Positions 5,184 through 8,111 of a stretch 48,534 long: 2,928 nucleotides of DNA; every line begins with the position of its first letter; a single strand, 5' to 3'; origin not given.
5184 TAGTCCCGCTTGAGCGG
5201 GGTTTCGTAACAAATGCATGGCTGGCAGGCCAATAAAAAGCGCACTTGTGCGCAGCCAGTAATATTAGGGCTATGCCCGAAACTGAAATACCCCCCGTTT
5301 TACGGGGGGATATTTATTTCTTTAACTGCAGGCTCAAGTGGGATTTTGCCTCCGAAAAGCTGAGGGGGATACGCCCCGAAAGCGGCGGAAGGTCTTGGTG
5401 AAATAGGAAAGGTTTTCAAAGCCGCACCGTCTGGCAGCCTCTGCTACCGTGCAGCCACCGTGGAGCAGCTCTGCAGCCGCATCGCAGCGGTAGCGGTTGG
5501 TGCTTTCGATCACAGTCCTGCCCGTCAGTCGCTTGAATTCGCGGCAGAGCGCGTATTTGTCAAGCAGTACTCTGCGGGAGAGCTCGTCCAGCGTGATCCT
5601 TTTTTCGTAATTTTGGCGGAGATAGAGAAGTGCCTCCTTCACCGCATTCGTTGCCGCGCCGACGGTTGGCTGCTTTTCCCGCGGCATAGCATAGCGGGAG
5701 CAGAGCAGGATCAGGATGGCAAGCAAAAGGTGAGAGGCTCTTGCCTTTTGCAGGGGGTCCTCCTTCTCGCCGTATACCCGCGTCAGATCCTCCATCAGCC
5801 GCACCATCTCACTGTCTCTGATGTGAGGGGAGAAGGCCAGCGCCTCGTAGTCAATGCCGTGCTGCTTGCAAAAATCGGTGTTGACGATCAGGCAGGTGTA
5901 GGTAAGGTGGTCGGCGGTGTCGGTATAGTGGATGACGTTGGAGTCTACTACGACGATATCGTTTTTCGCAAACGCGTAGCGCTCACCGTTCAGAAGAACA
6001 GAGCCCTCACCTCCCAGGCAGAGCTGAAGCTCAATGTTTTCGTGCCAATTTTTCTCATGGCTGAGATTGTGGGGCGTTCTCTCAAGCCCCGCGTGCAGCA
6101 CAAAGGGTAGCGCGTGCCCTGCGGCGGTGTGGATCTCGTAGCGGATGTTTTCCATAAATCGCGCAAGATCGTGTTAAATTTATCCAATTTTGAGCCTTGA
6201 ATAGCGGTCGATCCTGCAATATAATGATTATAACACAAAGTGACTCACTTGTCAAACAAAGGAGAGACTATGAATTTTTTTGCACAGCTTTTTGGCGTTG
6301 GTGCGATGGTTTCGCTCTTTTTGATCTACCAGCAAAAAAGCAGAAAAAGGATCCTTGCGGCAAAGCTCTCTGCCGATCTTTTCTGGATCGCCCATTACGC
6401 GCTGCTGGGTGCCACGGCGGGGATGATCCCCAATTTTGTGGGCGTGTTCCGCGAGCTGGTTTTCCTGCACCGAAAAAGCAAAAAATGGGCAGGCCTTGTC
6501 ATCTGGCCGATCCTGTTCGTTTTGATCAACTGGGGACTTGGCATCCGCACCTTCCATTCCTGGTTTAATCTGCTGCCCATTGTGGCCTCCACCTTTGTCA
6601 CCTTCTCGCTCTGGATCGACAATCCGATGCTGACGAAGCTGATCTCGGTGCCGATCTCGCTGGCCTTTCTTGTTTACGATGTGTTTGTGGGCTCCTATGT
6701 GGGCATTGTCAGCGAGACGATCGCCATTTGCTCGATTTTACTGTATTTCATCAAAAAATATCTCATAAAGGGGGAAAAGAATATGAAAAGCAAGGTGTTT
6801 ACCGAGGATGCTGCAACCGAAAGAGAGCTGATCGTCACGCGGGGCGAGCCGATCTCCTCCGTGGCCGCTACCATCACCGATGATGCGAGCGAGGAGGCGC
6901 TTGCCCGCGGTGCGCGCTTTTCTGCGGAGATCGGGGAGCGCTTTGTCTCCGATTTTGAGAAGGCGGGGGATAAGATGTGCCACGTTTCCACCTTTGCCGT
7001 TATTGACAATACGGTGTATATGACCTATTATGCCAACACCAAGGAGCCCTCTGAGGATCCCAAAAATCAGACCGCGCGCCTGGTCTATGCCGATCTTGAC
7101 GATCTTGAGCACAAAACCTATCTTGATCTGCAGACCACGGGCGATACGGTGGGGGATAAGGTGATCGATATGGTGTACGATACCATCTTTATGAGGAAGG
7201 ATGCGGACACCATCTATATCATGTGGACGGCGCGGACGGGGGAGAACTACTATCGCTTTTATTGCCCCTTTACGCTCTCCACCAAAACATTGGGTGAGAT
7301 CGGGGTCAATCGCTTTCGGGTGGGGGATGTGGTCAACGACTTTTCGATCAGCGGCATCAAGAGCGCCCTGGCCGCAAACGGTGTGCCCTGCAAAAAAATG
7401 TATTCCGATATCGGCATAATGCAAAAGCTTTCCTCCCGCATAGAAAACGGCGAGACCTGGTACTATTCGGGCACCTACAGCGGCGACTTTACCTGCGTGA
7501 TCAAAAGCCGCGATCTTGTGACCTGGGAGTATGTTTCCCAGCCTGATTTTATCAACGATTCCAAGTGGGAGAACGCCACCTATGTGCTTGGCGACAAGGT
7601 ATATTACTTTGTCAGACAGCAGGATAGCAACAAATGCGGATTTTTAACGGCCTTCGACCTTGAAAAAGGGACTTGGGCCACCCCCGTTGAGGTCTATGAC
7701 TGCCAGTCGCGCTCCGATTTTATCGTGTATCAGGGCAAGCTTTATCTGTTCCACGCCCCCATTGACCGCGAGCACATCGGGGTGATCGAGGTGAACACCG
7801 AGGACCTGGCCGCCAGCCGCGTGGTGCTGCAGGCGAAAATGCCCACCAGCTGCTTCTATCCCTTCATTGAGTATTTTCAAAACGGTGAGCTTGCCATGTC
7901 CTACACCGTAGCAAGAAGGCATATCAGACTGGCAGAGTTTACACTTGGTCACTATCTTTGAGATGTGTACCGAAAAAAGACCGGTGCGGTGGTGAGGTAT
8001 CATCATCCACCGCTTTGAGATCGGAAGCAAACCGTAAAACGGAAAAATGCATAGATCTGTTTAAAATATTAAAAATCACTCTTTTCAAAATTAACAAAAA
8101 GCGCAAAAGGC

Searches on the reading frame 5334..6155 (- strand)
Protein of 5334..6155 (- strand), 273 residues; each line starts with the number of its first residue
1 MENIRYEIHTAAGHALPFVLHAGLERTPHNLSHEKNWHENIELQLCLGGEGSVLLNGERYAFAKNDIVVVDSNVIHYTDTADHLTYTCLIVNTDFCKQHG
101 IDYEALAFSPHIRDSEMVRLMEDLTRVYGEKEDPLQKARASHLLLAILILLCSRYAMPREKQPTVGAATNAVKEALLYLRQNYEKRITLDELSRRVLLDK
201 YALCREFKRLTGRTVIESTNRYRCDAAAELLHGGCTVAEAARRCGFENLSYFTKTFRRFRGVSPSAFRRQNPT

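Call 12: search_protein_families(library=pfam, proteins=[window:5334-6155:-])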
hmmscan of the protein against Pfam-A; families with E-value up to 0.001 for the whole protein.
window:5334-6155:- (273 aa): 4 families
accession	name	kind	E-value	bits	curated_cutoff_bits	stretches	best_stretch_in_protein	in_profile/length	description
PF12833.13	HTH_18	-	2e-19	70.1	33.6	1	192-270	1-80/80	Helix-turn-helix domain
PF00165.29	HTH_AraC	-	7.7e-15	55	26.6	1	232-269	6-42/42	Bacterial regulatory helix-turn-helix proteins, AraC family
PF02311.25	AraC_binding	-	4e-11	43.2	21.1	1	22-145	5-132/135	AraC-like ligand binding domain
PF07883.17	Cupin_2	-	1e-05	25.6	27.2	1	28-79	7-57/70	Cupin domain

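Call 24: find_encoding_contigs(protein=window:5334-6155:-, flank=3000, max_places=10)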
Protein window:5334-6155:- (273 aa): no gene with exactly this product is on record in the collection.

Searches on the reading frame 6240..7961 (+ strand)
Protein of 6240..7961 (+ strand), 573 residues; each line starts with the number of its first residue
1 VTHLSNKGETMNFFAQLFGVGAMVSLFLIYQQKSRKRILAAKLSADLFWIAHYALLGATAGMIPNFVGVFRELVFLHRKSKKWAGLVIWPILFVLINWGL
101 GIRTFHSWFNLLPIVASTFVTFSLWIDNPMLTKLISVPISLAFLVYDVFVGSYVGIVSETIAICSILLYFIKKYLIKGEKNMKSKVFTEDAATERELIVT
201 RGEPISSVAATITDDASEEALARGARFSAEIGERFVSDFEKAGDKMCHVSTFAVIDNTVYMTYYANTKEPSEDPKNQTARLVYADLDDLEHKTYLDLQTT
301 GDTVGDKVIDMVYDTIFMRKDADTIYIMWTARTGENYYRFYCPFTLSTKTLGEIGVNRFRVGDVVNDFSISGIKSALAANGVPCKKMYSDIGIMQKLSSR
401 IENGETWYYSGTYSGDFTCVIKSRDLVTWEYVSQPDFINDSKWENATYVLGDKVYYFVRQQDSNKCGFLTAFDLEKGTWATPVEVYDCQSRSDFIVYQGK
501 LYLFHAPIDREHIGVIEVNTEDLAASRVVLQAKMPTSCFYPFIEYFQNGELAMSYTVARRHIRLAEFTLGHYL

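Call 12: search_protein_families(library=pfam, proteins=[window:6240-7961:+])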
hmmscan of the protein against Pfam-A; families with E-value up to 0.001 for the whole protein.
window:6240-7961:+ (573 aa): 1 family
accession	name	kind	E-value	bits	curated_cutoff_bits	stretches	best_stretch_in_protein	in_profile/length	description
PF10688.14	Imp-YgjV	-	1.3e-29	103.5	23.5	1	14-172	2-154/159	Bacterial inner membrane protein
